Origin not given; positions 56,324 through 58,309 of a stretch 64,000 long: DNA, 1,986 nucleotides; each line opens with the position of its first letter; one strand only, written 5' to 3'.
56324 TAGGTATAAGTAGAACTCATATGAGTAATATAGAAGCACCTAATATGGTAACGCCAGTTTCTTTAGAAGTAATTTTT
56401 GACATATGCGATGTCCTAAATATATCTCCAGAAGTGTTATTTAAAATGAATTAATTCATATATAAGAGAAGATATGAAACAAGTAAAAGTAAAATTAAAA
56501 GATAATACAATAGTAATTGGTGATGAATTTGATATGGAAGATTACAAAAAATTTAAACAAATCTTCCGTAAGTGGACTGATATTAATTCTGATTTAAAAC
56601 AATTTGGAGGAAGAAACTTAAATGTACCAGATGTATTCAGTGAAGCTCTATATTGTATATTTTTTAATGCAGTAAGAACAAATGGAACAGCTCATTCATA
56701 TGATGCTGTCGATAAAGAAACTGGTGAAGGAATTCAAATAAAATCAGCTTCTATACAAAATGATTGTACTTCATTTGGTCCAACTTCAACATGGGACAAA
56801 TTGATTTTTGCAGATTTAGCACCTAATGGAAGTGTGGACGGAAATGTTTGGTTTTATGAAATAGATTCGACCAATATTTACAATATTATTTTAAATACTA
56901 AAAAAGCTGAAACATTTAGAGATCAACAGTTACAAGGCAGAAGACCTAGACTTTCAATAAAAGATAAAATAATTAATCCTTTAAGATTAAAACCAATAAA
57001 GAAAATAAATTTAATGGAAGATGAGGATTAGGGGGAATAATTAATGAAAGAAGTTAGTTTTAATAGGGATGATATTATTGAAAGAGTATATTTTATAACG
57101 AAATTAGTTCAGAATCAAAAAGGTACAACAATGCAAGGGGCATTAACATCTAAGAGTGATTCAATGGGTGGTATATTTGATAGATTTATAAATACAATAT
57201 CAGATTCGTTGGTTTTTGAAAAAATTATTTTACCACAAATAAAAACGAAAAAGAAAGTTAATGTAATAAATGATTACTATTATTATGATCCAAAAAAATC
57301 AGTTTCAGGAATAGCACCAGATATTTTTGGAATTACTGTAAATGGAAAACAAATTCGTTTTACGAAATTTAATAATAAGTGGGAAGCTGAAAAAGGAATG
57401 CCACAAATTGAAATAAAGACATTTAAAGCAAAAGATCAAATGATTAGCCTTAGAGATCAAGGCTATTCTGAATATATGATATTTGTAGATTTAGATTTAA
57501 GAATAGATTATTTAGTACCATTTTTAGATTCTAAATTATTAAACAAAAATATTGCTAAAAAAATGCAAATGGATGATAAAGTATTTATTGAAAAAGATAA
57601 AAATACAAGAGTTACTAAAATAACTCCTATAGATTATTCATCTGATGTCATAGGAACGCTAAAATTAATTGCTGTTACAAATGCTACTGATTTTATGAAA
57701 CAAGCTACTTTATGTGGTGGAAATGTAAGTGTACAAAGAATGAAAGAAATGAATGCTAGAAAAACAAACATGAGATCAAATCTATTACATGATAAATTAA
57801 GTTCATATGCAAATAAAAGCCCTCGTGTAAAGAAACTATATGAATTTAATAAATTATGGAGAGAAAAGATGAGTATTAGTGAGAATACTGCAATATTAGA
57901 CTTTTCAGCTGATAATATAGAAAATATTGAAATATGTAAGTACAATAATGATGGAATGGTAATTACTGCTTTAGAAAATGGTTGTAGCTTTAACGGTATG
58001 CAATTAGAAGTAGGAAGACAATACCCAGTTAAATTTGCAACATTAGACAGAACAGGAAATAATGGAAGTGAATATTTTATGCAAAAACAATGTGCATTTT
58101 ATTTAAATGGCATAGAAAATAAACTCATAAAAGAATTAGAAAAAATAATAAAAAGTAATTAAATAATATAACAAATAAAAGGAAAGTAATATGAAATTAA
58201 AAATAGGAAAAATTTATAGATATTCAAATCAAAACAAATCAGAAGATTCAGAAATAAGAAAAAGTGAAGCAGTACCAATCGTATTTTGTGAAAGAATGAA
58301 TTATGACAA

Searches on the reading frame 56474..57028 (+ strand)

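Call 4: search_protein_families(library=pfam, proteins=[window:56474-57028:+], max_evalue=1)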
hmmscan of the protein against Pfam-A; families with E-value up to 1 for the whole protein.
window:56474-57028:+ (185 aa): 2 families
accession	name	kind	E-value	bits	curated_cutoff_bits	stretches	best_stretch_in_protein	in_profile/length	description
PF09504.16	RE_Bsp6I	-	5.6e-14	52.7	25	1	18-167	21-169/179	Bsp6I restriction endonuclease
PF17292.8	POB3_N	-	0.065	14.1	23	1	3-38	55-90/93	POB3-like N-terminal PH domain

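Call 5: search_protein_families(library=padloc, proteins=[window:56474-57028:+], max_evalue=1)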
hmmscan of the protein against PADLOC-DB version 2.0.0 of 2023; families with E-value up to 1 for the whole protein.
window:56474-57028:+ (185 aa): 1 family
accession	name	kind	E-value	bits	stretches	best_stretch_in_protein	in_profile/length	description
PDLC03476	REase_II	-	4.8e-31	106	1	20-181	10-168/175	Type II restriction enzyme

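Call 6: search_protein_families(library=ncbifam, proteins=[window:56474-57028:+], max_evalue=1)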
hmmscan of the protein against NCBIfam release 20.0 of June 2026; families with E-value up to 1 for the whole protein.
window:56474-57028:+ (185 aa): 0 families

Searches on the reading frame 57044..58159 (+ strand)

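Call 4: search_protein_families(library=pfam, proteins=[window:57044-58159:+], max_evalue=1)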
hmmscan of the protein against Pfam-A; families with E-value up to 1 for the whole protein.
window:57044-58159:+ (372 aa): 0 families

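Call 5: search_protein_families(library=padloc, proteins=[window:57044-58159:+], max_evalue=1)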
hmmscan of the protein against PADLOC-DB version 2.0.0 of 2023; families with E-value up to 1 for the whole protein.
window:57044-58159:+ (372 aa): 0 families

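Call 6: search_protein_families(library=ncbifam, proteins=[window:57044-58159:+], max_evalue=1)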
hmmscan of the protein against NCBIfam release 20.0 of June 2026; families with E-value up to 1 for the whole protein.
window:57044-58159:+ (372 aa): 1 family
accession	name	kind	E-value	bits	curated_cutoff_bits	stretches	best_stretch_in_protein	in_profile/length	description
NF045582.1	Npun_R2823_gen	subfamily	0.0064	16.1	250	1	28-119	88-180/299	Npun_R2821/Npun_R2822 family protein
